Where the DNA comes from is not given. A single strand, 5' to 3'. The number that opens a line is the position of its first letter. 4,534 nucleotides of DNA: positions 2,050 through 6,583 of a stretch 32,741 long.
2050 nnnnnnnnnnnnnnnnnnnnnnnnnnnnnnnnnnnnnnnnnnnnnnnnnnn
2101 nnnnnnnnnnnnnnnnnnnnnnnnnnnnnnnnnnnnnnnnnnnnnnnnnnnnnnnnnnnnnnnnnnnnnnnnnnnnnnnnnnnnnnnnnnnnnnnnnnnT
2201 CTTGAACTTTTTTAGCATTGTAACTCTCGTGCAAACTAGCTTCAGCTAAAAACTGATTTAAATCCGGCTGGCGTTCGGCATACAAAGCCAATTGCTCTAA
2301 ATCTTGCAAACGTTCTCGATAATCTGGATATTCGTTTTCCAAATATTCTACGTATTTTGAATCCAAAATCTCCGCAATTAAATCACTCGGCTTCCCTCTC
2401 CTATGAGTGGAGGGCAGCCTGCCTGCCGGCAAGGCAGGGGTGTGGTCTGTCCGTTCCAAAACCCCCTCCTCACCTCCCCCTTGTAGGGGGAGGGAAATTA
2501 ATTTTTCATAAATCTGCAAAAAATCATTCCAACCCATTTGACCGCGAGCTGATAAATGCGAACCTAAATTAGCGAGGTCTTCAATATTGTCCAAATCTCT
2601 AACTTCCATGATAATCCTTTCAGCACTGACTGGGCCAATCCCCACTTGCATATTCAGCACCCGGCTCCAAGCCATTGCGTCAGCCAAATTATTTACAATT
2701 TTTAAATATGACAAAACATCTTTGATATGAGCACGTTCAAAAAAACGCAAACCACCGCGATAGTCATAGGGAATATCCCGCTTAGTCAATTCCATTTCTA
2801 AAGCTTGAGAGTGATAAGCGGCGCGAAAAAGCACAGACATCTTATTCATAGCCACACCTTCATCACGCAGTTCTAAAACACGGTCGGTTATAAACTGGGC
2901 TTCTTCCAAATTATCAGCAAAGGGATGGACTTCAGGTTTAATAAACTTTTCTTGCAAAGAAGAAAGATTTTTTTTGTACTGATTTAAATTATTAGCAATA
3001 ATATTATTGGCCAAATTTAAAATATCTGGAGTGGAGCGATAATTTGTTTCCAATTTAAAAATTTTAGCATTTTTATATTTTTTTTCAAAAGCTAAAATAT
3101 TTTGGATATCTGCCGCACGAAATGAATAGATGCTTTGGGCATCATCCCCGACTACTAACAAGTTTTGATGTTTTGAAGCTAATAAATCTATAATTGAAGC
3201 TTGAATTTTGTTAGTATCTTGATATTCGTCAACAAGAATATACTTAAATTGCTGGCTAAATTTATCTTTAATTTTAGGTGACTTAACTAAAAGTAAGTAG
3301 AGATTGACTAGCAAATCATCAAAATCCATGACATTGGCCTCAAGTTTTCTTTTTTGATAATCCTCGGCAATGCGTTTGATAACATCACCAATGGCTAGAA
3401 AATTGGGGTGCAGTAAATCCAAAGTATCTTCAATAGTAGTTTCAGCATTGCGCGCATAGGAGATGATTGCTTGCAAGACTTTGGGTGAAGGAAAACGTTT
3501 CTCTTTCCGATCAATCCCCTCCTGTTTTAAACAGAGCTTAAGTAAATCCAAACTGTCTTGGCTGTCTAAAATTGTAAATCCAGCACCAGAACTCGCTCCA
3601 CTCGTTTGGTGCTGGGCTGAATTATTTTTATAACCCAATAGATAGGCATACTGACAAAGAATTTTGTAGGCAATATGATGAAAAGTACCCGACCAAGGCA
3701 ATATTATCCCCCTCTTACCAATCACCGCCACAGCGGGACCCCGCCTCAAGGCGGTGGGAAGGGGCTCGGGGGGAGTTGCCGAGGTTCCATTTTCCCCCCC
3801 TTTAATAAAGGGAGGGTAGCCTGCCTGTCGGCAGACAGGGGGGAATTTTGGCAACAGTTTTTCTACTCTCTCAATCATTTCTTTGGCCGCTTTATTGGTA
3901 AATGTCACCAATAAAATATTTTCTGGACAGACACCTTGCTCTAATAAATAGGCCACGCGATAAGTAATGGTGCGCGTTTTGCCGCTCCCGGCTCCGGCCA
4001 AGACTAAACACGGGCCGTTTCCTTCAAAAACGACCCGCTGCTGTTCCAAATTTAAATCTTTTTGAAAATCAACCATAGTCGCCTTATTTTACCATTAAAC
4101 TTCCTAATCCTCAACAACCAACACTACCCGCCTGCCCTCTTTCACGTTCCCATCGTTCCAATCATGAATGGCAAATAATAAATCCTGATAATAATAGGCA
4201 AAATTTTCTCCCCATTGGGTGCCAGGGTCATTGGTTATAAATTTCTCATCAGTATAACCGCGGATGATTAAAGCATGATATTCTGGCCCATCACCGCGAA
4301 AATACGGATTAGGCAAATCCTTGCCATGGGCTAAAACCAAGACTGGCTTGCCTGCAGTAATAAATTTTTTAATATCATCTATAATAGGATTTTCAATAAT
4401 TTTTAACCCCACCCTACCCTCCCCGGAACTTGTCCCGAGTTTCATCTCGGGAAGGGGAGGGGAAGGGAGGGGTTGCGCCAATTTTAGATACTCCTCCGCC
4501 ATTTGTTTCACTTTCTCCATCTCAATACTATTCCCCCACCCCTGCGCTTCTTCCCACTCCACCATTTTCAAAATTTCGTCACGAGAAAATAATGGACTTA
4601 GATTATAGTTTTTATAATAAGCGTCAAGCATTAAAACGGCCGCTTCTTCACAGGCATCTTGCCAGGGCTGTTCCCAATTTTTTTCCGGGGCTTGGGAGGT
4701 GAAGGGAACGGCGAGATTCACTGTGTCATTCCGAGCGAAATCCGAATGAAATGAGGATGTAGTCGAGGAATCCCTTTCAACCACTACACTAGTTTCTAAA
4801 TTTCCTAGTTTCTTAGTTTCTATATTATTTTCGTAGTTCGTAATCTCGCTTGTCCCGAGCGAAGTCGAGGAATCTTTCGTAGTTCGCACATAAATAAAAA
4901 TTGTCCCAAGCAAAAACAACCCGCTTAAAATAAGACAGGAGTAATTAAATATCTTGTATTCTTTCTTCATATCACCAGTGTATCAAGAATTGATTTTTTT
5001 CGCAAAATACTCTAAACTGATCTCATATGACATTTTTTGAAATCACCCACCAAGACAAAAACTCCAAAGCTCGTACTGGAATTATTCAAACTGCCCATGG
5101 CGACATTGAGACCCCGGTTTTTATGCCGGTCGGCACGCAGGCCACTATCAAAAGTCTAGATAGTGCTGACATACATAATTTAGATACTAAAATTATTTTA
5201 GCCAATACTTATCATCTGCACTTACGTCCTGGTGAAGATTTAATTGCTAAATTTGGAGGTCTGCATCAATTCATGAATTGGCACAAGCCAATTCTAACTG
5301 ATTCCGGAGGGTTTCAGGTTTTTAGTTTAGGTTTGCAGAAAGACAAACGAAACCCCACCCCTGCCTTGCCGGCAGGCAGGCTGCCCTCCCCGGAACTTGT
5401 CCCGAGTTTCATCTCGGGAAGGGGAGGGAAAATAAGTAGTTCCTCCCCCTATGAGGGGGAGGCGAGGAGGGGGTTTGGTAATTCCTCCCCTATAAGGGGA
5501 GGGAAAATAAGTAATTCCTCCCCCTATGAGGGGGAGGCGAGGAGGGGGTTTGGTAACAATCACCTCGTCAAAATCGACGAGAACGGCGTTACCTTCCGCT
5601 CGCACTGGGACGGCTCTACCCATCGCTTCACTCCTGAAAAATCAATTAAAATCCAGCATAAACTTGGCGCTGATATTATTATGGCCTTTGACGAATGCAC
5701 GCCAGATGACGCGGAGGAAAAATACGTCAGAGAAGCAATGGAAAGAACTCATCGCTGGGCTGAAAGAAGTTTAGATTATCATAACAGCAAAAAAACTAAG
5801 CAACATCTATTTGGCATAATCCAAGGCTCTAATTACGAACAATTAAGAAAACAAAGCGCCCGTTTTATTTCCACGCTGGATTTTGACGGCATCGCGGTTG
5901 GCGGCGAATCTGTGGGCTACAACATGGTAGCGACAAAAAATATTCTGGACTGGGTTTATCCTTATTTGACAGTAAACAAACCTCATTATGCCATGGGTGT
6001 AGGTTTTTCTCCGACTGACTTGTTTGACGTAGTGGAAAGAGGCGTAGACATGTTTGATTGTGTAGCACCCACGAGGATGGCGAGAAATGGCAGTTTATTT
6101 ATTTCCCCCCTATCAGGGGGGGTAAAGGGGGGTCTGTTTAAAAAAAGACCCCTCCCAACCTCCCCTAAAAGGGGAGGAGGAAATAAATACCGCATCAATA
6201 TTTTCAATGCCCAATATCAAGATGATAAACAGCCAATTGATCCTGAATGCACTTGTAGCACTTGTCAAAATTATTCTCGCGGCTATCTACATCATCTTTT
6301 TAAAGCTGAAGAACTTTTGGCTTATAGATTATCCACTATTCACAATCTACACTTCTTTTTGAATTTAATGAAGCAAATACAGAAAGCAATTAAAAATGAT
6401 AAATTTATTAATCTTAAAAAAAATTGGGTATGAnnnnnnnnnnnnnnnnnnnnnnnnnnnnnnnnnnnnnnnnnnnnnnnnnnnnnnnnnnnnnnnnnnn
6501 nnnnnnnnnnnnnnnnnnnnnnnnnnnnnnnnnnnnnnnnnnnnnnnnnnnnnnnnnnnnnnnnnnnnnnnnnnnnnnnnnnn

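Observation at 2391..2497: uvrD insertion site 2: modules C and B inserted in-frame in the 2B-domain region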

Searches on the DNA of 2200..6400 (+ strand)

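Call 19: search_rna_families(source=window, start=2200, end=6400, threshold=evalue, max_evalue=10, show_alignments=3)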
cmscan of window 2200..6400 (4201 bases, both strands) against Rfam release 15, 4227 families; matches with E-value up to 10: 23.
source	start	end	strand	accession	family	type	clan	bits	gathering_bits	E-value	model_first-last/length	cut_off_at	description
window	6107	6174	-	RF03261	mir-1759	Gene; miRNA;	-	28.6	58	0.017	1-75/75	no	mir-1759 microRNA precursor family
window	6102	6183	-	RF03594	mir-3817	Gene; miRNA;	-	27.6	90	0.025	1-89/89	no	mir-3817 microRNA precursor family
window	6107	6174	+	RF03261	mir-1759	Gene; miRNA;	-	26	58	0.084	1-75/75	no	mir-1759 microRNA precursor family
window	6114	6219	+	RF00426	SCARNA15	Gene; snRNA; snoRNA; scaRNA;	CL00019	25.2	65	0.13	1-128/128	no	Small Cajal body specific RNA 15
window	6095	6186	-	RF03627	mir-9168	Gene; miRNA;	-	25.1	100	0.074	1-95/95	no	mir-9168 microRNA precursor family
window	6104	6177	+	RF03581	mir-4878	Gene; miRNA;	-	23.9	100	0.13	1-73/73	no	mir-4878 microRNA precursor family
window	5433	5543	+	RF02557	CbSR1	Gene; sRNA;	-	23.4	146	0.12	1-112/112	no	Coxiella burnetii sRNA 1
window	4976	5052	-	RF01588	snoR13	Gene; snRNA; snoRNA; CD-box;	-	23.3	60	3.8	1-105/105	no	small nucleolar RNA snoR13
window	6090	6193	-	RF03227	mir-2528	Gene; miRNA;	-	22.3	102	0.45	1-118/118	no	mir-2528 microRNA precursor family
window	4404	4475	-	RF04096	mir-4433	Gene; miRNA;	-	22.2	77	0.56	1-83/83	no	mir-4433 microRNA precursor family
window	6102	6182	+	RF01897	mir-188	Gene; miRNA;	-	21.8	72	0.67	1-84/84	no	mir-188 microRNA precursor family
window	5480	5545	+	RF01012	mir-628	Gene; miRNA;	-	21.4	75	0.35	1-77/77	no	mir-628 microRNA precursor family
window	6113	6168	+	RF04279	mir-H20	Gene; miRNA;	CL00141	20.6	99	2.2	1-82/82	no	mir-H20 microRNA precursor family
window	5700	5804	+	RF02111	IS009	Gene;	-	19.8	117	0.13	1-199/199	no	IS009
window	5482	5507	+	RF02795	Pab91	Gene; snRNA; snoRNA; HACA-box;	-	19.8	71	3.2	1-57/57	no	Pab91 RNA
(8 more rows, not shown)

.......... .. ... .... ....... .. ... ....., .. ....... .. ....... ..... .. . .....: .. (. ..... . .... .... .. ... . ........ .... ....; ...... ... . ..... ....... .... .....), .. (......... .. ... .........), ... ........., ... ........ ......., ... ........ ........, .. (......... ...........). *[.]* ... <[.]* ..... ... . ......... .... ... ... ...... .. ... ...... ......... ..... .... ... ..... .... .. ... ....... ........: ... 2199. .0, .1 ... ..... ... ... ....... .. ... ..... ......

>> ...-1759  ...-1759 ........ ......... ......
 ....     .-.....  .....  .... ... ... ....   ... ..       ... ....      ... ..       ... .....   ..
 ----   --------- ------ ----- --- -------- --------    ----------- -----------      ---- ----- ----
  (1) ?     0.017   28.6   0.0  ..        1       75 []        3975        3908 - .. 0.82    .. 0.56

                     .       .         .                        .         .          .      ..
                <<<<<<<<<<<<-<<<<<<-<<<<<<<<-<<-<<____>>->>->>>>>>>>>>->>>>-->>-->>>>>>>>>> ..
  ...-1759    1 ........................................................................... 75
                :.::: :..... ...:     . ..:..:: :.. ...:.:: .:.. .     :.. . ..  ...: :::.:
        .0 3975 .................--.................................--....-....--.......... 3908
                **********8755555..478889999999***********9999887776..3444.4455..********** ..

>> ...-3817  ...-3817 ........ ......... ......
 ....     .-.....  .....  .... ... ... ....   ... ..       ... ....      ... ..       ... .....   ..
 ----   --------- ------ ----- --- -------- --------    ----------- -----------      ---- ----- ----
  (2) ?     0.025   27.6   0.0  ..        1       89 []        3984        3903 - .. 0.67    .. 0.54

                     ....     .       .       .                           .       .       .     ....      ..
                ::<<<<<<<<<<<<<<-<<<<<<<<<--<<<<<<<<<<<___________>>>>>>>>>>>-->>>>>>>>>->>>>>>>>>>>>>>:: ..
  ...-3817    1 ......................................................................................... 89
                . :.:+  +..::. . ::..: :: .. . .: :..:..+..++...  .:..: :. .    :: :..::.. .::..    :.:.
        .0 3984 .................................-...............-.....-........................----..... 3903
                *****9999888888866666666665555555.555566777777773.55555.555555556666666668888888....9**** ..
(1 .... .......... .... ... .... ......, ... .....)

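Call 74: search_dna_similar(query=window:2391-2497:+, collection=plasmids, mode=distant, max_evalue=10, max_rows=15)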
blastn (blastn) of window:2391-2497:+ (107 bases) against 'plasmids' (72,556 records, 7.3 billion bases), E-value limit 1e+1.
In 1 record(s) the limit of 40 matching pieces per record was reached: places in those records are undercounted.
Records with a match: 20; places in all: 82; records where one place covers at least 80% of the query: 0.
Best place of each record, by identity: >=99% 1; 90-95% 2; 80-90% 17.
By first word of the organism name: Rahnella 11; Micrococcus 3; Photobacterium 2; Enterobacteriaceae 1; Aeromonas 1; Rhizobium 1; Sulfolobus 1.
By predicted mobility (MOB-suite, as given by PLSDB): non-mobilizable 19; conjugative 1.
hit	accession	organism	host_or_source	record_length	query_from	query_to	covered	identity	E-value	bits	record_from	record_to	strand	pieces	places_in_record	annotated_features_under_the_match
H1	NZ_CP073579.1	Photobacterium sp. GJ3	-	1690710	70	105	34%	92.1%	4e-5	54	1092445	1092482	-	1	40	record has no annotation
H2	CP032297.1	Rahnella aquatilis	Sakura tree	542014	68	103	34%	89.2%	6e-3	46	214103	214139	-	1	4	none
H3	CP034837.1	Rahnella aquatilis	Food spoilage microflora,food/cold ...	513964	68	103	34%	89.2%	6e-3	46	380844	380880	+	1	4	none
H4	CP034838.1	Rahnella aquatilis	Food spoilage microflora,food/cold ...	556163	68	103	34%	89.2%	6e-3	46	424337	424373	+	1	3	none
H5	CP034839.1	Rahnella aquatilis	Food spoilage microflora,food/cold ...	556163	68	103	34%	89.2%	6e-3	46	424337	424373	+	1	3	none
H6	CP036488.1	Rahnella aquatilis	cell culture,Rice-wheat rotation soil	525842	68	103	34%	89.2%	6e-3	46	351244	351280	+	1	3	none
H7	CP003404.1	Rahnella aquatilis HX2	-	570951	68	103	34%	89.2%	6e-3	46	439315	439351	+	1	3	none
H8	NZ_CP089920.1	Rahnella victoriana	single cell,soil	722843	68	103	34%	89.2%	6e-3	46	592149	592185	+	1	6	none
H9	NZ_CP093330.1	Rahnella aceris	whole organism,grassland soil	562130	68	103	34%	89.2%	6e-3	46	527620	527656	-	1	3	none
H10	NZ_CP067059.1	Rahnella aceris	-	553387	68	103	34%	89.2%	6e-3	46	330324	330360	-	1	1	none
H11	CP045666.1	Enterobacteriaceae bacterium Kacie_13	Bacteria culture,Stream water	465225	68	103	34%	89.2%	6e-3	46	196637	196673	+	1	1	none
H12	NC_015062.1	Rahnella aceris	-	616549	69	103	33%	88.9%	2e-2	45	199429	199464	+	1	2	none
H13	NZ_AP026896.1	Aeromonas caviae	Microbe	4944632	70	103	32%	86.1%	3e-1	41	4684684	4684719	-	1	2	none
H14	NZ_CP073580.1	Photobacterium sp. GJ3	-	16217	74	105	30%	88.2%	3e-1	42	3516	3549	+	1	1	none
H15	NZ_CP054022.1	Rhizobium indicum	Pisum sativum l. (pea),Pure culture,Pea ...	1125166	19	50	30%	88.2%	3e+0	37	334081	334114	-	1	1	record has no annotation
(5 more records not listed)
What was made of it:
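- Similarity to the proteobacterial copies spans only 36-38 nt of low-complexity C/G runs at 89-92% (call 74).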

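Call 75: search_dna_similar(query=window:2391-2497:+, collection=phages, mode=distant, max_evalue=10, max_rows=15)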
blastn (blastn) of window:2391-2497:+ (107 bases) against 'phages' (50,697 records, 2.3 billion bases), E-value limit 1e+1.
Records with a match: 4; places in all: 4; records where one place covers at least 80% of the query: 0.
Best place of each record, by identity: 95-99% 2; 90-95% 2.
By first word of the organism name: Salicola 2; Gordonia 2.
By host as written in the record: Salicola sp. M5 MPN 10^-2 23B 2; Gordonia rubripertincta NRRL B-16540 2.
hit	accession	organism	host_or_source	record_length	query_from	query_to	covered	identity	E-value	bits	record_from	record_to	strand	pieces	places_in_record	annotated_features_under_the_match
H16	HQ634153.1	Salicola phage CGphi29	Salicola sp. M5 MPN 10^-2 23B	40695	78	105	26%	90.0%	3e-1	39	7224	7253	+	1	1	none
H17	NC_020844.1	Salicola phage CGphi29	Salicola sp. M5 MPN 10^-2 23B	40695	78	105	26%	90.0%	3e-1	39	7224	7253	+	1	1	none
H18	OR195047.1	Gordonia phage Artorias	Gordonia rubripertincta NRRL B-16540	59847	26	50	23%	96.0%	1e+0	38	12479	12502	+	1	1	18: hypothetical protein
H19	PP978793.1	Gordonia phage FortCran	Gordonia rubripertincta NRRL B-16540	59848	26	50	23%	96.0%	1e+0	38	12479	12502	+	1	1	18: hypothetical protein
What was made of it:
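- Tried and rejected: Only chance-level matches of 24-30 nt (call 75).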

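Call 76: get_annotated_region(hit=H1, flank=3000)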
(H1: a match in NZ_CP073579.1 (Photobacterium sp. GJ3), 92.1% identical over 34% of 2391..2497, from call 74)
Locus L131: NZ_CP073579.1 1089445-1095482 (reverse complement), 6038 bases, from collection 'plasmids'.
description: Photobacterium sp. GJ3 plasmid pGJ3-1, complete sequence
organism: Photobacterium sp. GJ3 (NCBI taxid 2829502)
taxonomy: Bacteria; Pseudomonadota; Gammaproteobacteria; Vibrionales; Vibrionaceae; Photobacterium; Photobacterium sp. GJ3
host: -; source: -; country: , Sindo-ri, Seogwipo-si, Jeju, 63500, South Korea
typing (MOB-suite, as given by PLSDB): non-mobilizable
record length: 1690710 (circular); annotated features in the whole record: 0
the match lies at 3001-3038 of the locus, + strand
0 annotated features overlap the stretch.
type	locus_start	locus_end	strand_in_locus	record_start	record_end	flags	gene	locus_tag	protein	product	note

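Call 77: get_annotated_region(hit=H8, flank=1500)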
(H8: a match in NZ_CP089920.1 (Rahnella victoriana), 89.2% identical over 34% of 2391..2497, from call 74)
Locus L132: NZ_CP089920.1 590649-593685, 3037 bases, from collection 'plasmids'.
description: Rahnella victoriana strain JZ-GX1 plasmid unnamed1, complete sequence
organism: Rahnella victoriana (NCBI taxid 1510570)
taxonomy: Bacteria; Pseudomonadota; Gammaproteobacteria; Enterobacterales; Yersiniaceae; Rahnella; Rahnella victoriana
host: -; source: single cell,soil; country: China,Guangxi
typing (MOB-suite, as given by PLSDB): non-mobilizable; replicon rep_cluster_1067
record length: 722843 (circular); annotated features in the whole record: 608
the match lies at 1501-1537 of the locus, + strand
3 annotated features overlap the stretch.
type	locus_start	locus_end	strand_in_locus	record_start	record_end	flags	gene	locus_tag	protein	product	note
CDS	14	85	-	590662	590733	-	pqqA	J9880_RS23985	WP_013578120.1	pyrroloquinoline quinone precursor peptide PqqA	GO:0018189 - pyrroloquinoline quinone biosynthetic process [Evidence IEA]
CDS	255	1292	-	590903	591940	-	-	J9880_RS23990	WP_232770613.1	dipeptidase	-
CDS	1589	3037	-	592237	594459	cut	fhuE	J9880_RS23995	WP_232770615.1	ferric-rhodotorulic acid/ferric-coprogen receptor FhuE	GO:0015891 - siderophore transport [Evidence IEA]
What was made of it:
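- Tried and rejected: This fails for module C, because Photobacterium and Rahnella are complete isolate genomes (calls 76, 77).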

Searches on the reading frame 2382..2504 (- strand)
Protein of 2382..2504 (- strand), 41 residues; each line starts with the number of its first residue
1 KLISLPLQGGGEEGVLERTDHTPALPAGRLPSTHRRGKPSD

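Call 60: find_homologous_proteins(query=window:2382-2504:-, max_evalue=10)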
Query seq(41 aa): no candidate shares three 5-residue words with the query. No homologue found.
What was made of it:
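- Tried and rejected: The 41-aa query found no candidate sharing three words, not even the window's own protein (call 60).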

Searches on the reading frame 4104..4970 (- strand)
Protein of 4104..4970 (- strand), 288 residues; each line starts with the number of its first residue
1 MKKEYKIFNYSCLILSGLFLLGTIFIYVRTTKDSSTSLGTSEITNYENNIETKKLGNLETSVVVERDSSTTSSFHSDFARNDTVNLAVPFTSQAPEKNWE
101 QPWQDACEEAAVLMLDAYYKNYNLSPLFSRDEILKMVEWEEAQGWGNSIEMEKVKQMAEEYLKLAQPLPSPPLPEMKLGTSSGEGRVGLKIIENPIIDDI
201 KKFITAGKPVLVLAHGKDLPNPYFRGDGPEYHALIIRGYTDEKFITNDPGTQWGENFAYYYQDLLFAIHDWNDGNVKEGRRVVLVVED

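Call 52: search_protein_families(library=pfam, proteins=[window:4104-4970:-], max_evalue=0.001)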
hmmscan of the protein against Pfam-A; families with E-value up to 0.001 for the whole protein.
window:4104-4970:- (288 aa): 1 family
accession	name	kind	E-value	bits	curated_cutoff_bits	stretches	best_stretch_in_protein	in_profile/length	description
PF13529.12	Peptidase_C39_2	-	2.3e-09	38.4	24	1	197-249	89-142/143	Peptidase_C39 like family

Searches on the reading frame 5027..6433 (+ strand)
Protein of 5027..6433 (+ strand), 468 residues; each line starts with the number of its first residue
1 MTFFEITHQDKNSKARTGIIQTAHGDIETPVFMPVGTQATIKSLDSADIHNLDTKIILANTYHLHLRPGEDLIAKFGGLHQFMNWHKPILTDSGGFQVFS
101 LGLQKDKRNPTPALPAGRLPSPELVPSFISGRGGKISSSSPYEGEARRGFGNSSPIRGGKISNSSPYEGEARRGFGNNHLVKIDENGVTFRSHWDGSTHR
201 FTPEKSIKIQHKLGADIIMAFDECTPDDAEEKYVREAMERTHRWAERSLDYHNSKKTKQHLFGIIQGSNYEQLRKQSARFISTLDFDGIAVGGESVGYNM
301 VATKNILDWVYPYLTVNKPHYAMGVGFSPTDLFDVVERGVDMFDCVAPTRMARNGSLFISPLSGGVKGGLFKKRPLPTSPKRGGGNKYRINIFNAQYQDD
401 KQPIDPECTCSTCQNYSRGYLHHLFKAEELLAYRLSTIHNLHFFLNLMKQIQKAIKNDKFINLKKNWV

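Call 52: search_protein_families(library=pfam, proteins=[window:5027-6433:+], max_evalue=0.001)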
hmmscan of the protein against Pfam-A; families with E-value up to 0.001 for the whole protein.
window:5027-6433:+ (468 aa): 1 family
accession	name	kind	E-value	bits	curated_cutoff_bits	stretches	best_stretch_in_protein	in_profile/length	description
PF01702.25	TGT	-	1.8e-143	478.4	26.3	2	179-467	91-351/357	Queuine tRNA-ribosyltransferase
